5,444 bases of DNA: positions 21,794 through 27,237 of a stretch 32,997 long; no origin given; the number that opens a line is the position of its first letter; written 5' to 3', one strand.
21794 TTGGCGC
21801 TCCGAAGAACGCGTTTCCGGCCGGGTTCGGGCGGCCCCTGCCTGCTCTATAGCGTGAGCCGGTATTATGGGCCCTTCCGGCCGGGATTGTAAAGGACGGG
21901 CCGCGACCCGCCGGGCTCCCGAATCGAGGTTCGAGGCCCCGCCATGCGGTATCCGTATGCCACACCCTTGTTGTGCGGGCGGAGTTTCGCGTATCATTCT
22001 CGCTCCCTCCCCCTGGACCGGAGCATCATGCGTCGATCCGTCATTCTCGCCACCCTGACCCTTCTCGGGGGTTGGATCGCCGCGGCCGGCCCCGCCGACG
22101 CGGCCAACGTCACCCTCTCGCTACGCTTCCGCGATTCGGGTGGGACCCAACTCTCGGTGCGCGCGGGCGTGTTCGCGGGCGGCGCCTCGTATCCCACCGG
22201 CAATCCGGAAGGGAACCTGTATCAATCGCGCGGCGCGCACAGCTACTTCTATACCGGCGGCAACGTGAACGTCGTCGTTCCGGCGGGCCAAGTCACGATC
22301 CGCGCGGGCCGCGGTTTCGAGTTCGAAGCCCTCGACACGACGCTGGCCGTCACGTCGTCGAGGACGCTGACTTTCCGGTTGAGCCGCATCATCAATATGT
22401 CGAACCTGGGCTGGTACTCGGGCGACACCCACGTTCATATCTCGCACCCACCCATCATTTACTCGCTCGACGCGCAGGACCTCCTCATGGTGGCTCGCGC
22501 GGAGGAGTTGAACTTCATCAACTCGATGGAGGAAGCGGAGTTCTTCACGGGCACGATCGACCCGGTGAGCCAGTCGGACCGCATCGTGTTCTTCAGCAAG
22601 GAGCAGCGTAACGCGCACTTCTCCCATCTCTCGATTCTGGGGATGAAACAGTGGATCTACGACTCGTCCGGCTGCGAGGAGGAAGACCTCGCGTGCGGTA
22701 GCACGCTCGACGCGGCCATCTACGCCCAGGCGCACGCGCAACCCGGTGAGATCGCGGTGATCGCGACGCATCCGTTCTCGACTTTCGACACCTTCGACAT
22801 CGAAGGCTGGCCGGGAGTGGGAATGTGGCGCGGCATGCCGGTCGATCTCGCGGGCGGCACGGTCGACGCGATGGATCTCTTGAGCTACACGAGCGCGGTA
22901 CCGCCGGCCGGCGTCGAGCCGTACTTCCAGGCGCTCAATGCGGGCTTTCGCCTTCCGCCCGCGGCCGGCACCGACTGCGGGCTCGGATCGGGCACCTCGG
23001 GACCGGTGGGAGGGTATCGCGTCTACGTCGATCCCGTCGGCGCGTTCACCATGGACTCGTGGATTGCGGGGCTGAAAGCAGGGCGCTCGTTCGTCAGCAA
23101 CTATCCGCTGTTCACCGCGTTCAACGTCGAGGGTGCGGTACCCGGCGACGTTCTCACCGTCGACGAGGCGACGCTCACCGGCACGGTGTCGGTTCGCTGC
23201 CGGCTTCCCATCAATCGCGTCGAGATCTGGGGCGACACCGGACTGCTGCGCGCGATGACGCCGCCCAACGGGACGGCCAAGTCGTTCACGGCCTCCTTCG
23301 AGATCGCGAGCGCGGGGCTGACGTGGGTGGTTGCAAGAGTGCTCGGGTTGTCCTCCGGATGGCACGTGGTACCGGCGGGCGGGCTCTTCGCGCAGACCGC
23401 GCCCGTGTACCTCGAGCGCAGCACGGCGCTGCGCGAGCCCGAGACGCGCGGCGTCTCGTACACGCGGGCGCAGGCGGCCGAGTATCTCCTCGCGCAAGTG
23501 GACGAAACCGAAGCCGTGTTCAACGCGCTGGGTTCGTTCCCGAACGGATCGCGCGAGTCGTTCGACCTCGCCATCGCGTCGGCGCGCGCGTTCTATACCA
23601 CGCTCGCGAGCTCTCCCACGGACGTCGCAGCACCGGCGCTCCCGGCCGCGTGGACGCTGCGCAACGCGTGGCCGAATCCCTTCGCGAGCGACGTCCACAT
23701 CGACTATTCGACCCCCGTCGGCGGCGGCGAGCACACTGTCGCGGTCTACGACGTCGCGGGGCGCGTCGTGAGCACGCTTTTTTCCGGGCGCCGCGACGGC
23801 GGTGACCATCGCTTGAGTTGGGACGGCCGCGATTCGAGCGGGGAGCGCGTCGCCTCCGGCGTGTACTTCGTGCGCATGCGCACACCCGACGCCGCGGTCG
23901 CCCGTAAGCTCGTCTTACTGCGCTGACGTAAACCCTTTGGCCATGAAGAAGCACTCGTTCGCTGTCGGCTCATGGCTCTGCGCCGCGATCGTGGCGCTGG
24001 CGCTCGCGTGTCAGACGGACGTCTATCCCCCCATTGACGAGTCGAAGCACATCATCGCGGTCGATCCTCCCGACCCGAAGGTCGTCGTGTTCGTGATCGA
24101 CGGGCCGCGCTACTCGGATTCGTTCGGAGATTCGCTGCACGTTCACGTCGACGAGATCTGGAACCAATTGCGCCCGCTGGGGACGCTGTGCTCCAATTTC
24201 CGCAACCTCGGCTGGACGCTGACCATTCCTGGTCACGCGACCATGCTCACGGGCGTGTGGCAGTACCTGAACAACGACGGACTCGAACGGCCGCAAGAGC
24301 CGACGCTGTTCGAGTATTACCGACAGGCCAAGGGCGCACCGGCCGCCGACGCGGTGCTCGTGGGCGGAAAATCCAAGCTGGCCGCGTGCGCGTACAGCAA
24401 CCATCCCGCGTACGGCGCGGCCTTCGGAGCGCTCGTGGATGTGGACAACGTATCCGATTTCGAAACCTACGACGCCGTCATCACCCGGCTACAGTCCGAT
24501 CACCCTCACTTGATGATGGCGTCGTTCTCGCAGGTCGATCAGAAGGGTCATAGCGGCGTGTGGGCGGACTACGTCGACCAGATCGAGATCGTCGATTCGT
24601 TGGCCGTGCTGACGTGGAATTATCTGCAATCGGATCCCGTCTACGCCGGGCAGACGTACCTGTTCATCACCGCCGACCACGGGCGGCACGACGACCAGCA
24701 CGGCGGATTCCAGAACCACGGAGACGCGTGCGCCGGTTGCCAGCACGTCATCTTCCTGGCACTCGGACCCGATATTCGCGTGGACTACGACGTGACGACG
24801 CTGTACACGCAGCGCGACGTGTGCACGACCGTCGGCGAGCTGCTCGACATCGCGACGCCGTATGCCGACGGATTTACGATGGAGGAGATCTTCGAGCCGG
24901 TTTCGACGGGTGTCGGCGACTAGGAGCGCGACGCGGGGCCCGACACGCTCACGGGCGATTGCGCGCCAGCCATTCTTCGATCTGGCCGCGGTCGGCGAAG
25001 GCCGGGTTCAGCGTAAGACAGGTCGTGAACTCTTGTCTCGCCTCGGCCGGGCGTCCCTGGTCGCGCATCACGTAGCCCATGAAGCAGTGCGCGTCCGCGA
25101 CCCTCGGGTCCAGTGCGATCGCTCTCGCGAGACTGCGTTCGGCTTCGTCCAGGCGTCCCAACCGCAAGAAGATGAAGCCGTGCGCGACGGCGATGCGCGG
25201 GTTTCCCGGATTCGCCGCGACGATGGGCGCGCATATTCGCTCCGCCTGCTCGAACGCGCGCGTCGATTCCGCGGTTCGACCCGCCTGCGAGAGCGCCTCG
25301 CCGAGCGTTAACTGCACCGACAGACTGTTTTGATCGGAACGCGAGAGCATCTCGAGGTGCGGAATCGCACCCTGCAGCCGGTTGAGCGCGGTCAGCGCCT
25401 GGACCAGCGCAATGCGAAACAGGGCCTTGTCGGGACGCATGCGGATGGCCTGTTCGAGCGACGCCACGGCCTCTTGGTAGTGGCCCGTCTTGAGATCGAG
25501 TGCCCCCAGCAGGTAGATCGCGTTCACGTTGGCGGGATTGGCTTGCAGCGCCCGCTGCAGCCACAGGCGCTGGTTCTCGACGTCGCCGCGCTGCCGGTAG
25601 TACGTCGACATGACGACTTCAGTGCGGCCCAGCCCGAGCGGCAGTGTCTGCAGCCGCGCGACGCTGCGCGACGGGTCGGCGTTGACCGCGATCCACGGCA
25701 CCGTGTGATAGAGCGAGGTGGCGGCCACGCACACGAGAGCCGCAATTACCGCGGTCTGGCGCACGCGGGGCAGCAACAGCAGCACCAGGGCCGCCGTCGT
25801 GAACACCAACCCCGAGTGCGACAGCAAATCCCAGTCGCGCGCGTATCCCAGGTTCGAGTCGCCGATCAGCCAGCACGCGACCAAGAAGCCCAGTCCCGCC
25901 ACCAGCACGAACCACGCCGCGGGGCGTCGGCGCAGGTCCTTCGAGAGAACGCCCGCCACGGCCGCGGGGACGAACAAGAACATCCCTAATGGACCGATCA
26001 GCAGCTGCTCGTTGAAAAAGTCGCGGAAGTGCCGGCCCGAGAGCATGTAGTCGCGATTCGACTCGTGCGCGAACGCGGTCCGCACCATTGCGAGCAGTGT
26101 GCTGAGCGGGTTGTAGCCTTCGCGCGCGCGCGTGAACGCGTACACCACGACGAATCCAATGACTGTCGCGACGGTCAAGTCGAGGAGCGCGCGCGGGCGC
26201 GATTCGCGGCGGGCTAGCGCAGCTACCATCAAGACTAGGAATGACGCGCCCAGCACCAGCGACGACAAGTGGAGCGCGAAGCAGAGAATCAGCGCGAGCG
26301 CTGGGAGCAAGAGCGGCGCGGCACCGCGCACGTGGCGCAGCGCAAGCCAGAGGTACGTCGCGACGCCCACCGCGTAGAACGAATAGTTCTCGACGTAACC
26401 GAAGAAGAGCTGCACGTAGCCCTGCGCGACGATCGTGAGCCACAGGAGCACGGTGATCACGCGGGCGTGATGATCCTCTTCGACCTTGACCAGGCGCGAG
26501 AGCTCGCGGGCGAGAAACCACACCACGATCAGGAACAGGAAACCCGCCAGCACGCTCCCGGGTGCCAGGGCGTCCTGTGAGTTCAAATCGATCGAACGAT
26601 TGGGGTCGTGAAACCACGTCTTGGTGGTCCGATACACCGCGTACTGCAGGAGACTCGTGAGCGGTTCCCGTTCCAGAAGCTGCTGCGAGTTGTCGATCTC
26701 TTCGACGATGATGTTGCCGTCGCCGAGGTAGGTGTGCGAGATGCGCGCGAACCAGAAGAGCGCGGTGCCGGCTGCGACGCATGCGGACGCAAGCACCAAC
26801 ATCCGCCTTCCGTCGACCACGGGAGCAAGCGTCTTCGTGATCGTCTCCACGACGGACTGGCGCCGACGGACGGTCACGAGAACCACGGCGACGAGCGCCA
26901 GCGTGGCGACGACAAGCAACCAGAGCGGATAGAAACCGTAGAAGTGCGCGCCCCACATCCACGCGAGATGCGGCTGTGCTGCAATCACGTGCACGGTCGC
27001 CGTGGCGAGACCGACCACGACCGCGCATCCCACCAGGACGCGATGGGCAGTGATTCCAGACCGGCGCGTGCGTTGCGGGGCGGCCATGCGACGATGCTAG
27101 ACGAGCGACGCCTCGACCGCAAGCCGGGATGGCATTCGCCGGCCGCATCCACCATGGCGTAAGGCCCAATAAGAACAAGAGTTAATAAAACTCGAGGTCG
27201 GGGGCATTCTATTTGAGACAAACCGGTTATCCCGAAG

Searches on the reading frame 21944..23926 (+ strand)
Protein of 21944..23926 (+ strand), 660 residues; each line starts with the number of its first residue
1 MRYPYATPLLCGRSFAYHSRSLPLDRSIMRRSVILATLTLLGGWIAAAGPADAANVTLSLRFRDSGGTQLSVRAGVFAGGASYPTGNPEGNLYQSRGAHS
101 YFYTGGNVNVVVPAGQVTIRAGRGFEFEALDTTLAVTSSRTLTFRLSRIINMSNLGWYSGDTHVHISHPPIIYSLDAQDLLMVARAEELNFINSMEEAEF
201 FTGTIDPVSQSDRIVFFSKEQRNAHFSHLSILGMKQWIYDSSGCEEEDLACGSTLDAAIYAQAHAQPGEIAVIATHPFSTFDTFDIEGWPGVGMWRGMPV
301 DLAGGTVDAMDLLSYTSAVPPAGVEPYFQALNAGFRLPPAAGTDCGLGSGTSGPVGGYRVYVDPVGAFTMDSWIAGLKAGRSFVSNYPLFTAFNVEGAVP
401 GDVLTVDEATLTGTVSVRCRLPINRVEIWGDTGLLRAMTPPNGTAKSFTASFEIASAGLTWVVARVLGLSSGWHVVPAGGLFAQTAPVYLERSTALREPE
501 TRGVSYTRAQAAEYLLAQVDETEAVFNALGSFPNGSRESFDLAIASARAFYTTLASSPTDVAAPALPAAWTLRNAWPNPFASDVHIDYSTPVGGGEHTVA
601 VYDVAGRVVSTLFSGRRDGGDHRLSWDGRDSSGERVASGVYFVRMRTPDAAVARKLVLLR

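Call 8: search_protein_families(library=pfam, proteins=[window:21944-23926:+])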
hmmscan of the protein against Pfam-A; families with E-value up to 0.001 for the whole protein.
window:21944-23926:+ (660 aa): 2 families
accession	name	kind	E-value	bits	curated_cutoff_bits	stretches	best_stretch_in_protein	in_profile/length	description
PF13860.13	FlgD_ig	-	1.9e-11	44.2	27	1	595-646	23-74/79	FlgD Ig-like domain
PF18962.6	Por_Secre_tail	-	1.2e-05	25.9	27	1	576-657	2-74/75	Secretion system C-terminal sorting domain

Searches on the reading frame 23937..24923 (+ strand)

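Call 34: search_protein_families(library=pfam, proteins=[window:23937-24923:+], max_evalue=0.01)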
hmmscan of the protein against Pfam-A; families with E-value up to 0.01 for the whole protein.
window:23937-24923:+ (328 aa): 3 families
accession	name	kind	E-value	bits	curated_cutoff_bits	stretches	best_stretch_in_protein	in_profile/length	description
PF01663.27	Phosphodiest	-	2.2e-06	27.9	23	1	121-250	91-221/342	Type I phosphodiesterase / nucleotide pyrophosphatase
PF01676.23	Metalloenzyme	-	1.1e-05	25.6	24.3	1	171-282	128-227/252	Metalloenzyme superfamily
PF00884.28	Sulfatase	-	0.0032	17.3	25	0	207-305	201-301/301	Sulfatase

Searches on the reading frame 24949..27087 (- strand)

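Call 8: search_protein_families(library=pfam, proteins=[window:24949-27087:-])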
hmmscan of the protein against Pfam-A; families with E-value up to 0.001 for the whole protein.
window:24949-27087:- (712 aa): 21 families
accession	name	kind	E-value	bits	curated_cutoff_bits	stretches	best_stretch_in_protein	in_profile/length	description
PF07719.23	TPR_2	-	5.1e-21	73.4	27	2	664-696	1-33/34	Tetratricopeptide repeat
PF14559.12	TPR_19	-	4.8e-19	68.9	25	2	533-588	3-58/68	Tetratricopeptide repeat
PF13181.12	TPR_8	-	1e-17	63.1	25.7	0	523-553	3-33/34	Tetratricopeptide repeat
PF13414.12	TPR_11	-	7.7e-16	57.9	26.8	1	639-678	3-42/42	TPR repeat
PF13432.12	TPR_16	-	1.3e-15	58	32.7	2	526-581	2-57/65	Tetratricopeptide repeat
PF13428.12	TPR_14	-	4.2e-14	52.1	23.5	0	635-671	6-42/44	Tetratricopeptide repeat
PF13424.12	TPR_12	-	4.9e-12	46.3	30.1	2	590-660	4-75/77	Tetratricopeptide repeat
PF00515.34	TPR_1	-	6.3e-12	45.2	27.8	0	637-661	8-32/34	Tetratricopeptide repeat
PF13371.12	TPR_9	-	1.3e-11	44.8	35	1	497-556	5-64/73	Tetratricopeptide repeat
PF13431.12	TPR_17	-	7.5e-11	41.9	24.4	0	510-541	2-33/34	Tetratricopeptide repeat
PF23914.1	TPR_CcmH_CycH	-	1.2e-10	41.9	42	1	503-618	32-150/158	Cytochrome c-type biogenesis protein H TPR domain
PF12895.13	ANAPC3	-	2.5e-07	31.3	27.2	1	502-579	4-80/82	Anaphase-promoting complex, cyclosome, subunit 3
PF13429.12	TPR_15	-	3e-06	27.3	26.2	1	492-610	151-269/280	Tetratricopeptide repeat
PF13174.12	TPR_6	-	1e-05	26.3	26.3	0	523-553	2-32/33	Tetratricopeptide repeat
PF07721.20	TPR_4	-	1.3e-05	25.8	27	0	666-685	3-22/26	Tetratricopeptide repeat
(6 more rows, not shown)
